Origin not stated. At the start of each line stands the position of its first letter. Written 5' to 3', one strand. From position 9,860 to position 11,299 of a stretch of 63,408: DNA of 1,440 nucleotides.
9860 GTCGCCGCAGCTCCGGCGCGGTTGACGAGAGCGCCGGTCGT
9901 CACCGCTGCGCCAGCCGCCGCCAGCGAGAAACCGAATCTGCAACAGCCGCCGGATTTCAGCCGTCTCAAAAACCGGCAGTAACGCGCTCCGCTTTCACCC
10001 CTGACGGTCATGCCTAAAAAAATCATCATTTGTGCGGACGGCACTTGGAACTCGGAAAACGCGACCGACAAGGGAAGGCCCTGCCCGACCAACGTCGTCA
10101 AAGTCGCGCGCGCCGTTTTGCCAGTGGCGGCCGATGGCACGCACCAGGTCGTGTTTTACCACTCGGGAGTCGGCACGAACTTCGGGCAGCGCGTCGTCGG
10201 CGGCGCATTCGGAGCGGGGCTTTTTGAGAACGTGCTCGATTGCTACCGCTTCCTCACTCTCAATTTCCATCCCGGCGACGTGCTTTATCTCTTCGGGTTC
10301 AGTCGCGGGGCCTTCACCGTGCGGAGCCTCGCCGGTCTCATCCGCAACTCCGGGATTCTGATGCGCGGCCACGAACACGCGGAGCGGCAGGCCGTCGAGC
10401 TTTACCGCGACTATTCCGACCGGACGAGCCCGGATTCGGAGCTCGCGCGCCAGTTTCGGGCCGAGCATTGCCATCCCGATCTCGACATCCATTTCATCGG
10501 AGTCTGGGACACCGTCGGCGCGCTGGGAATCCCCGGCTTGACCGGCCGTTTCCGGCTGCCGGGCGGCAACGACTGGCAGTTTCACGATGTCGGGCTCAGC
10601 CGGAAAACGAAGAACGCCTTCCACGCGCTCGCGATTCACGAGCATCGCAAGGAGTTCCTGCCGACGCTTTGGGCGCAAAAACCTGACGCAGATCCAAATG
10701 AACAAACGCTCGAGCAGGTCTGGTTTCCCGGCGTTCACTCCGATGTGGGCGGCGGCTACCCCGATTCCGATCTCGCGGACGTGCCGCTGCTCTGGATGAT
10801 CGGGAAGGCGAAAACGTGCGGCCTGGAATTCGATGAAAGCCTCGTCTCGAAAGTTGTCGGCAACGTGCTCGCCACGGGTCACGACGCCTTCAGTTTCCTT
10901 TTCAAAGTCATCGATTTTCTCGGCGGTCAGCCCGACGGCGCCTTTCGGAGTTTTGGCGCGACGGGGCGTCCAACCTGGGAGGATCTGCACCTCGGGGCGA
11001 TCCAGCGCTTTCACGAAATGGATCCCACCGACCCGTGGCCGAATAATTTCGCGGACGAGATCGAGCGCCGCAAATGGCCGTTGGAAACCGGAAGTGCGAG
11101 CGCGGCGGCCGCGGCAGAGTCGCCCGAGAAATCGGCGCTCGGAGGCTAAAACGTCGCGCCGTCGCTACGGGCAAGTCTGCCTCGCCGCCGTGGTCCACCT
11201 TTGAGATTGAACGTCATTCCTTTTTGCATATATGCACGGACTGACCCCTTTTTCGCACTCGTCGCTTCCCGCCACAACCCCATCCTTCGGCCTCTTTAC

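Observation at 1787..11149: Eight-gene operon made almost entirely of degradative enzymes interleaved with envelope proteins, with no visible delivery machinery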

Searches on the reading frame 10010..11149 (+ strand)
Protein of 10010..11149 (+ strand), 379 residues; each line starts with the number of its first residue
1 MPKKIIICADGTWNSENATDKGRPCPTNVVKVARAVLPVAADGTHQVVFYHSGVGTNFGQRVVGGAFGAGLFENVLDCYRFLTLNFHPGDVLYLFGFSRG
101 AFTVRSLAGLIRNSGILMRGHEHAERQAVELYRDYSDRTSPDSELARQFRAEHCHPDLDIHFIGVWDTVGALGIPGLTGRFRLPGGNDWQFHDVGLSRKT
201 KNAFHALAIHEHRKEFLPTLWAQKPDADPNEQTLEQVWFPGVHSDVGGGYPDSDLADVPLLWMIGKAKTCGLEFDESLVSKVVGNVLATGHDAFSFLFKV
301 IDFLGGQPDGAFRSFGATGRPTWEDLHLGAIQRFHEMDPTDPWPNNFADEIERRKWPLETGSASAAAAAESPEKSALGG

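Call 3: search_protein_families(library=pfam, proteins=[window:10010-11149:+], max_evalue=0.01)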
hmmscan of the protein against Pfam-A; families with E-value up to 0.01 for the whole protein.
window:10010-11149:+ (379 aa): 1 family
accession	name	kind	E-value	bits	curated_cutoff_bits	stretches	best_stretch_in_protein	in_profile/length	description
PF09994.14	T6SS_Tle1-like_cat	-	6.7e-85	285.3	27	1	3-264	1-285/287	T6SS, Phospholipase effector Tle1-like, catalytic domain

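Call 4: search_protein_families(library=padloc, proteins=[window:10010-11149:+], max_evalue=0.01)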
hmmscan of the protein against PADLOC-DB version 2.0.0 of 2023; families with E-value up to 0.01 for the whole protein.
window:10010-11149:+ (379 aa): 0 families

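Call 6: search_protein_families(library=ncbifam, proteins=[window:10010-11149:+], max_evalue=0.01)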
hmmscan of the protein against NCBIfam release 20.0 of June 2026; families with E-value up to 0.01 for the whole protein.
window:10010-11149:+ (379 aa): 0 families

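Call 8: find_encoding_contigs(protein=window:10010-11149:+, flank=10000, max_places=6)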
Protein window:10010-11149:+ (379 aa): 2 contigs read that carry it; 2 places shown.
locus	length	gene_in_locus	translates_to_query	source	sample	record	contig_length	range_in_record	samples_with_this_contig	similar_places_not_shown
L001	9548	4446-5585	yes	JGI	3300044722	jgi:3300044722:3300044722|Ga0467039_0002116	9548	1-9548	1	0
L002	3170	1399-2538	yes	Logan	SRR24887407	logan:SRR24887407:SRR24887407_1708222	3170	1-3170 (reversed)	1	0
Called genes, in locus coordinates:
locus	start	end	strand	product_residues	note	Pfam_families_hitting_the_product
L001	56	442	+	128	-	-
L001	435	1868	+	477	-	-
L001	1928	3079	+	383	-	PF13529:Peptidase_C39_2 (weak)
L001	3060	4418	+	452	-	-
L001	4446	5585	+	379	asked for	PF09994:T6SS_Tle1-like_cat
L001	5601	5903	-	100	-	-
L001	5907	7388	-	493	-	-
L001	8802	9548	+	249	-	?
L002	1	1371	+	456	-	?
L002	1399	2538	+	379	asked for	PF09994:T6SS_Tle1-like_cat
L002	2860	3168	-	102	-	?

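Call 46: search_protein_families(library=phrogs, proteins=[window:10010-11149:+], max_evalue=0.01)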
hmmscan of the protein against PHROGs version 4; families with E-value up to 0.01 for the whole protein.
window:10010-11149:+ (379 aa): 0 families
